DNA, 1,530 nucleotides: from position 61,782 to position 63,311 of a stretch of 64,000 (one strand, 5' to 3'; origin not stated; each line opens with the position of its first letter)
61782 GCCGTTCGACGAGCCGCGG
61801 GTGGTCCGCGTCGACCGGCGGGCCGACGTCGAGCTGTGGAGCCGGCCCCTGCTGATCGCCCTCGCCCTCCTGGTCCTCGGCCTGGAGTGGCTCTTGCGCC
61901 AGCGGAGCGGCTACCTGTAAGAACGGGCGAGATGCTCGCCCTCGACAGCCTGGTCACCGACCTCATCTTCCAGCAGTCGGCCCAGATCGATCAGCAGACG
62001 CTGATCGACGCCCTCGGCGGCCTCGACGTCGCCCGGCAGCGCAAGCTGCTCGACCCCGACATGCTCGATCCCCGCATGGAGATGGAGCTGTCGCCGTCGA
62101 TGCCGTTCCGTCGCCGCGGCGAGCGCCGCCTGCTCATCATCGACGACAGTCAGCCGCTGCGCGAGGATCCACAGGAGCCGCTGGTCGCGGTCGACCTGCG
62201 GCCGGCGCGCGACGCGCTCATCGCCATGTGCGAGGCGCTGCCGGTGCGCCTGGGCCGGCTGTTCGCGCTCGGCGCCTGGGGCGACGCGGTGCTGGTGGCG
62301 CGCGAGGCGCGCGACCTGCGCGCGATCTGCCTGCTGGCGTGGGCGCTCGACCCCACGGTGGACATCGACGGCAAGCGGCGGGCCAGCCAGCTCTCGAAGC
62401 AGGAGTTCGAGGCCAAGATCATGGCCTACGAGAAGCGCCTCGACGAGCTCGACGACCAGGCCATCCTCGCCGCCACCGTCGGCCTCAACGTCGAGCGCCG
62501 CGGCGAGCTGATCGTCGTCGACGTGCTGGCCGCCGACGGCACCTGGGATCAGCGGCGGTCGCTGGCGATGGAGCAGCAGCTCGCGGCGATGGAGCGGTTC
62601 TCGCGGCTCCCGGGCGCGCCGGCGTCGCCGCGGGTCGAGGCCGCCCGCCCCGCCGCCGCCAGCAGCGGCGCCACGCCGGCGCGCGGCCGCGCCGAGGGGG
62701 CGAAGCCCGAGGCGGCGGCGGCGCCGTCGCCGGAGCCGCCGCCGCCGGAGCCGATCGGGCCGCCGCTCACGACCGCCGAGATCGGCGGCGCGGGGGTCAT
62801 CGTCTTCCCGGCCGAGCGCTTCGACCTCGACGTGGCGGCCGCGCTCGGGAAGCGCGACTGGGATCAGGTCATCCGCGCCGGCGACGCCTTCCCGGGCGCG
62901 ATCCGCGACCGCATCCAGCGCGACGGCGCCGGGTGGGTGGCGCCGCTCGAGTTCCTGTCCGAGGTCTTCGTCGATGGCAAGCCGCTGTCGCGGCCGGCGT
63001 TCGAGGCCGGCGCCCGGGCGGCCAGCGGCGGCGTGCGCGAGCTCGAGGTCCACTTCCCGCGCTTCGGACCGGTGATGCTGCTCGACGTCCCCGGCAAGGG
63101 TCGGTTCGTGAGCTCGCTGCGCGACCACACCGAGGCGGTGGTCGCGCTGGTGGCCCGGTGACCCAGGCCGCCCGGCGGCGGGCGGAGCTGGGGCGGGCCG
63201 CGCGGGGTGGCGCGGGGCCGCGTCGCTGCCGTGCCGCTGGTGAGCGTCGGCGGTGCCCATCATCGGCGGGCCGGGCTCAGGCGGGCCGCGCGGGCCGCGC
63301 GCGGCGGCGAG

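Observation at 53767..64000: Two divergent envelope gene sets: outer-membrane barrel + ABC-2 exporter + tandem-AAA ATPase versus Tat-DUF4159 + BatA-like double-TM/VWA/GATase-like protein + 410-aa unknown + TolB-like protein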

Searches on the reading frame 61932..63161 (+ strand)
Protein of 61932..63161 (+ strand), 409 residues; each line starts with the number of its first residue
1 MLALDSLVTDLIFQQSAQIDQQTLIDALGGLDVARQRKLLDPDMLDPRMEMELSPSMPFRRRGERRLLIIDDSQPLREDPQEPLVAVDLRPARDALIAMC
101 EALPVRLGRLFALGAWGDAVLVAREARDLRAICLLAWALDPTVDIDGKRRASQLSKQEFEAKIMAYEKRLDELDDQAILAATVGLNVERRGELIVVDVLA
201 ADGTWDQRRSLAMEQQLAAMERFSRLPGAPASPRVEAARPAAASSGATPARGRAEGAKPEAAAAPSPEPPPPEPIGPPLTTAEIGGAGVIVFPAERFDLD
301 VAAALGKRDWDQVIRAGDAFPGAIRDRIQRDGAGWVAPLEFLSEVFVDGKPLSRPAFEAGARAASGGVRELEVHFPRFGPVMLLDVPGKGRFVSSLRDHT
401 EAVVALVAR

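Call 8: search_protein_families(library=pfam, proteins=[window:61932-63161:+], max_evalue=0.01)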
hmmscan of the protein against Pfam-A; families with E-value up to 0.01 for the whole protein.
window:61932-63161:+ (409 aa): 0 families

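Call 9: search_protein_families(library=ncbifam, proteins=[window:61932-63161:+], max_evalue=0.1)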
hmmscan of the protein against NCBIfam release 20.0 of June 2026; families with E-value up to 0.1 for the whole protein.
window:61932-63161:+ (409 aa): 0 families

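Call 11: search_protein_families(library=pfam, proteins=[window:61932-63161:+], max_evalue=10)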
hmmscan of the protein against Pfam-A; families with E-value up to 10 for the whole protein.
window:61932-63161:+ (409 aa): 0 families

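Call 18: find_homologous_proteins(query=window:61932-63161:+, max_evalue=0.001)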
Query window:61932-63161:+ (409 aa): 1036 proteins with E <= 0.001 among 8000 candidates; the best 120 are listed.
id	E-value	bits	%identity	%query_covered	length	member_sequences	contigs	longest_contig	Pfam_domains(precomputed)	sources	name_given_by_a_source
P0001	2.4e-258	875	100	100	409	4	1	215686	-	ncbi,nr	ncbi:MAG: hypothetical protein HS111_33715 [Kofleriaceae bacterium]|nr:hypothetical protein [Kofleri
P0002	5.8e-196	670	76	100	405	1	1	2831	-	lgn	-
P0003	1.7e-195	668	76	100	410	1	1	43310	-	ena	-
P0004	3.4e-195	667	74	100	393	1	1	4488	-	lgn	-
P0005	3.7e-195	667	74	100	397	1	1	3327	-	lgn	-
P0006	3.9e-195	667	75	100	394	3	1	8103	-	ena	-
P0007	1.1e-194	665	76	100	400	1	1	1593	-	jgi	jgi:hypothetical protein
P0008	3.6e-194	664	75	100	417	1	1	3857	-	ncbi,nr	ncbi:MAG TPA: hypothetical protein VHE35_34475 [Kofleriaceae bacterium]|nr:hypothetical protein [Kof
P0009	2.6e-191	654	75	100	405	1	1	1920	-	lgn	-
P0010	3.2e-191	654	73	100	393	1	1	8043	-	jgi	jgi:hypothetical protein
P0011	1.0e-190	652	74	100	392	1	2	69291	-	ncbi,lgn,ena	-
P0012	3.8e-190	650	75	100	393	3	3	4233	-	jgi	jgi:hypothetical protein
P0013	1.6e-189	648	73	100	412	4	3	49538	-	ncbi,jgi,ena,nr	ncbi:MAG TPA: hypothetical protein VM734_06285 [Kofleriaceae bacterium]|nr:hypothetical protein [Kof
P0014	2.2e-188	645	73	100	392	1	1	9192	-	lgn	-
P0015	5.2e-188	643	75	100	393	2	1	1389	-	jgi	jgi:hypothetical protein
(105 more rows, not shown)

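Call 21: find_related_loci(query=A1, collection=genome_contigs, flank=10000)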
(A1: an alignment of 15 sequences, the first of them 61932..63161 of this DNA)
Query A1 (409 aa) in genome_contigs; peptide patterns used: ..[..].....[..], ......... (x = any residue, [..] = any of these).
142 stretches matched a pattern; 117 encode a relative of the query (tblastn E <= 1e-3); the best 80 are kept; 80 distinct loci.
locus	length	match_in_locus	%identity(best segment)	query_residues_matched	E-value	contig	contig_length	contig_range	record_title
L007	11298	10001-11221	96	1-409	0e+0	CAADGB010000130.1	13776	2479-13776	uncultured delta proteobacterium isolate PRO4.fa.gz genome assembly, contig: k127_622895, whole genome shotgun sequence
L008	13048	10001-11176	75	1-407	0e+0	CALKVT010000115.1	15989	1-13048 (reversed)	MAG TPA_asm: uncultured Myxococcales bacterium isolate SRR1506987_bin.35_CONCOCT_v1.1_MAG genome assembly, contig: ERZ76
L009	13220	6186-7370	76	1-409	0e+0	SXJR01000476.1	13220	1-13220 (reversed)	MAG: Myxococcales bacterium isolate F1-120-MAGs089 F1-120__c697626, whole genome shotgun sequence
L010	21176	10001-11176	74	1-409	0e+0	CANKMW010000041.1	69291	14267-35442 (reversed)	MAG: Myxococcales bacterium isolate TH-Jun18-119 genome assembly, contig: TH-Jun18-C628, whole genome shotgun sequence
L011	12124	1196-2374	73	1-409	0e+0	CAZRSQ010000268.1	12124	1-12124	MAG TPA_asm: uncultured Kofleriaceae bacterium isolate SRP287051_co2_177 genome assembly, contig: NODE_9077_length_12124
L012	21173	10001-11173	70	1-408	0e+0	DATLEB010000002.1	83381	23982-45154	MAG TPA_asm: Kofleriaceae bacterium isolate SMAG_U14365 k141_2981457, whole genome shotgun sequence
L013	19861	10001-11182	70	1-409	2e-179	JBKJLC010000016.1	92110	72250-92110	MAG: Kofleriaceae bacterium isolate ant_bin.269 k117_5249850, whole genome shotgun sequence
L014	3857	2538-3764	75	1-401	0e+0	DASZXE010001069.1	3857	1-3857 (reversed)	MAG TPA_asm: Kofleriaceae bacterium isolate SMAG_U6175 k141_954205, whole genome shotgun sequence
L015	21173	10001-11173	68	1-407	2e-167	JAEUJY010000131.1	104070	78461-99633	MAG: Myxococcales bacterium isolate new MAG-81 k141_3172061, whole genome shotgun sequence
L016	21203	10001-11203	70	1-409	2e-167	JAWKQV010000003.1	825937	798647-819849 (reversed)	MAG: Kofleriaceae bacterium isolate ABC1.117 ABC1.117.fa-3, whole genome shotgun sequence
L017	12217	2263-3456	66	2-407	1e-162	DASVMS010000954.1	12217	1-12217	MAG TPA_asm: Kofleriaceae bacterium isolate SMAG_U3106 k141_474443, whole genome shotgun sequence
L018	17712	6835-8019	66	2-407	1e-160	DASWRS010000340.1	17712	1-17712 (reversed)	MAG TPA_asm: Kofleriaceae bacterium isolate SMAG_U3528 k141_2465913, whole genome shotgun sequence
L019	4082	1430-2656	64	2-407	3e-165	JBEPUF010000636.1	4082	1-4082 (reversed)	MAG: Deltaproteobacteria bacterium isolate 22E.concoct.107 NODE_25925_length_4082_cov_4.739508:0-4082, whole genome shot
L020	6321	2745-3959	63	2-403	4e-161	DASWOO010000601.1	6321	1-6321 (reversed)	MAG TPA_asm: Kofleriaceae bacterium isolate SMAG_U3443 k141_1995403, whole genome shotgun sequence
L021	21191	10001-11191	64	1-409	1e-158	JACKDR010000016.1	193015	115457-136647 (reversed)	MAG: Kofleriaceae bacterium isolate HK-STAS-MYXO-12 HK-STAS-MYXO-12_16, whole genome shotgun sequence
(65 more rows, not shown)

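Call 25: find_encoding_contigs(protein=P0001, flank=10000, max_places=2)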
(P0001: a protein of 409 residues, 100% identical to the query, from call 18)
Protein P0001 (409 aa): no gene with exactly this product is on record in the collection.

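Call 30: search_protein_representatives(protein=window:61932-63161:+)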
Query: 409 residues. Proteins with E-value up to 0.001 (for the whole library): 78; up to 1e-10: 55; up to 1e-30: 27. The best 78 are listed.
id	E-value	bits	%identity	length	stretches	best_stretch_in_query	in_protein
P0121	7.7e-141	486.3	60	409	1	1-407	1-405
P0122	8.4e-104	364.4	48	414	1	1-407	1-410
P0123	9.3e-83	295.1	56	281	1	1-277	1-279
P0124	2.3e-82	293.8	42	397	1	5-395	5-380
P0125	2.0e-75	271.0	63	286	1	121-370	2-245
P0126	1.5e-59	218.7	56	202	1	198-407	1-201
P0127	8.1e-59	216.3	55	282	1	200-399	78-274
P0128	4.0e-57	210.7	41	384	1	1-395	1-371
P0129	4.4e-55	204.0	58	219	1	1-184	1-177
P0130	8.7e-55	203.0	49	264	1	145-396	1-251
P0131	1.6e-54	202.1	62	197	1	103-309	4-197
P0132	1.3e-53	199.2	57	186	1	96-260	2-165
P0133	2.9e-52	194.7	49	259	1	168-405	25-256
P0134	8.8e-50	186.5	65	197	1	263-403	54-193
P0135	1.0e-47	179.7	55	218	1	195-366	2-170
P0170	1.9e-14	70.2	32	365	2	264-394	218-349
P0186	1.2e-07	47.8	29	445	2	225-390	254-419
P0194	3.9e-05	39.5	34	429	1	111-391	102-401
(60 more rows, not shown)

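Call 31: find_encoding_contigs(protein=P0194, flank=10000, max_places=3)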
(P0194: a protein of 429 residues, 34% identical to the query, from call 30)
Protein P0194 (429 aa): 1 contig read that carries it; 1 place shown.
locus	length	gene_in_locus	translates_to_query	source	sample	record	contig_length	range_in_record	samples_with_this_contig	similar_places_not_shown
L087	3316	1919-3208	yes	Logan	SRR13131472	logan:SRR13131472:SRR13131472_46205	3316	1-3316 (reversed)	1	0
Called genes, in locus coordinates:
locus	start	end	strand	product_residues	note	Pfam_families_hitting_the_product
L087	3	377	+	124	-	?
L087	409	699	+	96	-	PF00216:Bac_DNA_binding, PF18291:HU-HIG (weak)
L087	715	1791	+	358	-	PF00376:MerR, PF13411:MerR_1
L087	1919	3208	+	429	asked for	-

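Call 42: predict_structure(alignment_id=A2)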
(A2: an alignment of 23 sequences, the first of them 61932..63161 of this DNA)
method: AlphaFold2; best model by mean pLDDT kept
length: 409 residues; sequences in the alignment: 23
mean_pLDDT: 86.0   pTM: 0.56
mean pLDDT of the five models: 86.0, 85.7, 84.9, 83.8, 83.3
residues with pLDDT >= 90: 241; 70-90: 118; 50-70: 22; < 50: 28
segments of 3 or more residues with pLDDT < 50: 235-260
pLDDT, mean of each block of 10 residues (from residue 1): 90 85 90 91 74 78 88 91 95 97 95 92 96 93 91 92 90 90 90 96 95 91 72 52 38 40 55 78 92 91 90 86 89 95 94 96 93 95 96 95 92
secondary structure, 60 per line:
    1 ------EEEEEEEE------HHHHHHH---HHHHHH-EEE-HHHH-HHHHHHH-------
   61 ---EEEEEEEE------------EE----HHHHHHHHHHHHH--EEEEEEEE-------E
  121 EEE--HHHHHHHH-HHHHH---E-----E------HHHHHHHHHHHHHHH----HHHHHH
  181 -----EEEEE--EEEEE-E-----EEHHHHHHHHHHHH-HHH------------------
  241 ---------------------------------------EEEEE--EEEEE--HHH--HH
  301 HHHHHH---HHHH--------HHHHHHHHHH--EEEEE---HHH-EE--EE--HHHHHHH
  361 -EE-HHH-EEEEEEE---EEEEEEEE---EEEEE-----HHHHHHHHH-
elements in order: E7-14 H21-27 H31-36 E38-40 H42-45 H47-53 E64-71 H90-102 E105-112 E120-123 H126-133 H135-139 H156-170 H175-180 E186-190 E193-197 H207-218 E280-284 E287-291 H299-306 H310-313 H322-331 E334-338 H354-360 E369-375 E379-386 E390-394 H400-408

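Call 51: search_solved_structures(query=A2, max_evalue=1)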
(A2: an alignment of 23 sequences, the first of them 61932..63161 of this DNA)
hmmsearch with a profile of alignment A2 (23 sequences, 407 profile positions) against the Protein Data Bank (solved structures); distinct sequences matched with E-value up to 1: 4.
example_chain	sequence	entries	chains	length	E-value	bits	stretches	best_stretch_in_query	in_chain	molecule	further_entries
5vrd_D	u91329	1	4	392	0.032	16.5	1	223-300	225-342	Bifunctional coenzyme PQQ synthesis protein C/D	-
5n0g_A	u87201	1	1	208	0.45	12.8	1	178-261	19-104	Precorrin-8X methylmutase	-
4fdv_A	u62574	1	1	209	0.56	12.4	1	178-251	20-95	Precorrin-8X methylmutase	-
4au1_A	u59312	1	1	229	0.69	12.1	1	178-251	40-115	PRECORRIN-8X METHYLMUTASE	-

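Call 60: find_encoding_contigs(protein=P0124, flank=10000, max_places=2)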
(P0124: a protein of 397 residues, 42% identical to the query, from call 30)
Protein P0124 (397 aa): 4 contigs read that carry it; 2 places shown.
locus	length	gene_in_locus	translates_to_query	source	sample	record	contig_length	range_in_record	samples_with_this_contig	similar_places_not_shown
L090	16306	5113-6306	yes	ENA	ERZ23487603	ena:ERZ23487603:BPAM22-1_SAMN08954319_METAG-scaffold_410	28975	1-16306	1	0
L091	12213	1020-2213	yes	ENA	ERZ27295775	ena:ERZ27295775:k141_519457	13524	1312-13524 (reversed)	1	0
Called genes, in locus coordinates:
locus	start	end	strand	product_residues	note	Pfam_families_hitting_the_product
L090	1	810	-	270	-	?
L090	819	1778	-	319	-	PF01073:3Beta_HSD, PF01370:Epimerase, PF02719:Polysacc_synt_2, PF04321:RmlD_sub_bind, PF05368:NmrA, PF07993:NAD_binding_4, PF16363:GDP_Man_Dehyd, PF13460:NAD_binding_10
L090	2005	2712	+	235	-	PF13709:DUF4159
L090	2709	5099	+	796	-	PF07090:GATase1_like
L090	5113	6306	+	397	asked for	-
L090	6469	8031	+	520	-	PF00488:MutS_V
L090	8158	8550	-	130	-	PF00072:Response_reg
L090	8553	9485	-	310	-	PF00512:HisKA (faint), PF02518:HATPase_c, PF14501:HATPase_c_5 (faint)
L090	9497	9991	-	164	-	-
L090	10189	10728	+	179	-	-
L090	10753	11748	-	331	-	PF01545:Cation_efflux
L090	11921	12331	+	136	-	PF11969:DcpS_C, PF01230:HIT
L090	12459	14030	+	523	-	PF21088:MS_channel_1st, PF00924:MS_channel_2nd, PF21082:MS_channel_3rd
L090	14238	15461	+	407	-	-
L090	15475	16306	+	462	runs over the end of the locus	PF16697:Yop-YscD_cpl, PF00498:FHA, PF00158:Sigma54_activat, PF01078:Mg_chelatase (faint), PF14532:Sigma54_activ_2, PF07724:AAA_2 (weak), PF07728:AAA_5 (weak), PF25601:AAA_lid_14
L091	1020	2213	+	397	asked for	-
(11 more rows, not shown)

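Call 61: find_encoding_contigs(protein=P0170, flank=10000, max_places=2)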
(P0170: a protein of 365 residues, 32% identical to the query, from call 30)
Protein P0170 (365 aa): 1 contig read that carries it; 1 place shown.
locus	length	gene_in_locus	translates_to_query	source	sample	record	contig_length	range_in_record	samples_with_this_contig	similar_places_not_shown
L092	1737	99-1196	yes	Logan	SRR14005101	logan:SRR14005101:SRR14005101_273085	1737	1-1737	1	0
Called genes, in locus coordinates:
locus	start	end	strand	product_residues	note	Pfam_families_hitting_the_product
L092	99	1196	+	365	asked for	-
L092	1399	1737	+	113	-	?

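Call 62: find_encoding_contigs(protein=P0128, flank=10000, max_places=2)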
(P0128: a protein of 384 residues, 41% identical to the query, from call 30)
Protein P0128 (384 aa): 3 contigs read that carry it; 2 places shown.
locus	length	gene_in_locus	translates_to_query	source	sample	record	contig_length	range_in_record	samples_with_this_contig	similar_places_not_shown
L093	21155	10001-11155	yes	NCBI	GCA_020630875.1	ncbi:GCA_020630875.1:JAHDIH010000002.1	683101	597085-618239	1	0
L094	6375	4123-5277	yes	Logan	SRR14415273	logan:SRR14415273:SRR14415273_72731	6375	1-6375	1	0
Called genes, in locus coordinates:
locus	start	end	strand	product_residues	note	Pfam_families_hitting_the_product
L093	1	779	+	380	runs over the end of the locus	PF00953:Glycos_transf_4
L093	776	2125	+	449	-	PF21799:MurD-like_N, PF08245:Mur_ligase_M, PF02875:Mur_ligase_C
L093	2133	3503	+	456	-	PF00069:Pkinase, PF07714:PK_Tyr_Ser-Thr, PF06293:Kdo (weak)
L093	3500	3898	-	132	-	-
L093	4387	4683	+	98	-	-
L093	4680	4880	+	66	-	-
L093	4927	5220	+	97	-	-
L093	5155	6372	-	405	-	-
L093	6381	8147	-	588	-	PF01103:Omp85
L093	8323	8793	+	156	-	PF22551:TY-Chap1, PF22550:CesT_Tir_1 (weak)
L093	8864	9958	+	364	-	PF01053:Cys_Met_Meta_PP, PF01041:DegT_DnrJ_EryC1 (weak)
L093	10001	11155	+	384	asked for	-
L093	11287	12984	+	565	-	-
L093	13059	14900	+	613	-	PF00691:OmpA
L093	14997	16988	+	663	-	PF22745:Nlig-Ia, PF01653:DNA_ligase_aden, PF03120:OB_DNA_ligase, PF03119:DNA_ligase_ZBD, PF14520:HHH_5 (faint), PF12826:HHH_2, PF00533:BRCT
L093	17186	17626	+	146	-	PF01625:PMSR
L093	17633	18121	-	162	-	PF00436:SSB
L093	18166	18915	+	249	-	PF00535:Glycos_transf_2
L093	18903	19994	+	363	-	PF00534:Glycos_transf_1, PF13692:Glyco_trans_1_4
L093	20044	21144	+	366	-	PF01066:CDP-OH_P_transf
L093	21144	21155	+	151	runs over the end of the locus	-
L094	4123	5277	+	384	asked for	-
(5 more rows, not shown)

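Call 63: find_encoding_contigs(protein=P0186, flank=10000, max_places=2)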
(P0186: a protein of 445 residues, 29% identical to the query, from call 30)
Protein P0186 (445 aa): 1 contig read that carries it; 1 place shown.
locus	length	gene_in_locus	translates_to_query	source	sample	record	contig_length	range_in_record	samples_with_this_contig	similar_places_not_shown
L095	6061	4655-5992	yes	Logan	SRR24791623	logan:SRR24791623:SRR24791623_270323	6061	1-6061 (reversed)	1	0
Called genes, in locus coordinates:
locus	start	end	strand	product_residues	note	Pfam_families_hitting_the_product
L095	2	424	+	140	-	?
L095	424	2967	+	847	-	PF01588:tRNA_bind, PF03483:B3_4, PF03484:B5, PF17759:tRNA_synthFbeta, PF03147:FDX-ACB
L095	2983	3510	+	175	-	-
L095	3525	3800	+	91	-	PF00216:Bac_DNA_binding, PF18291:HU-HIG (weak)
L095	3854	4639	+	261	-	PF00376:MerR, PF13411:MerR_1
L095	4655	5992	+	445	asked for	-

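Call 72: search_protein_families(library=padloc, proteins=[window:61932-63161:+], max_evalue=0.001)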
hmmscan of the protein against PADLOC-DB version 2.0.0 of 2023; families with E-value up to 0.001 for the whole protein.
window:61932-63161:+ (409 aa): 0 families

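Call 74: search_protein_families(library=pfam, proteins=[L090:2709-5099:+, L093:11287-12984:+], max_evalue=0.01)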
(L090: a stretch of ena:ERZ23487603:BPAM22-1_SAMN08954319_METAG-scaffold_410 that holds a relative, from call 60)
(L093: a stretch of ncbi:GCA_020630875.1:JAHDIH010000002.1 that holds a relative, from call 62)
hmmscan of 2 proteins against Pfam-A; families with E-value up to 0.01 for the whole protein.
L090:2709-5099:+ (796 aa): 1 family
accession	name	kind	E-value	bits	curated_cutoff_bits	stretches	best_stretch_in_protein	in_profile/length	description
PF07090.17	GATase1_like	-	1.1e-11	45.2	27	1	449-616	95-245/247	Putative glutamine amidotransferase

L093:11287-12984:+ (565 aa): 2 families
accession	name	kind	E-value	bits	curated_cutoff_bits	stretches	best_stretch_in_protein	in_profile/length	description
PF13948.11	DUF4215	-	6.8e-05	23.5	27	0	199-229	16-43/47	Domain of unknown function (DUF4215)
PF00932.25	LTD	-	0.0025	18.6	34.3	1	354-405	22-73/109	Lamin Tail Domain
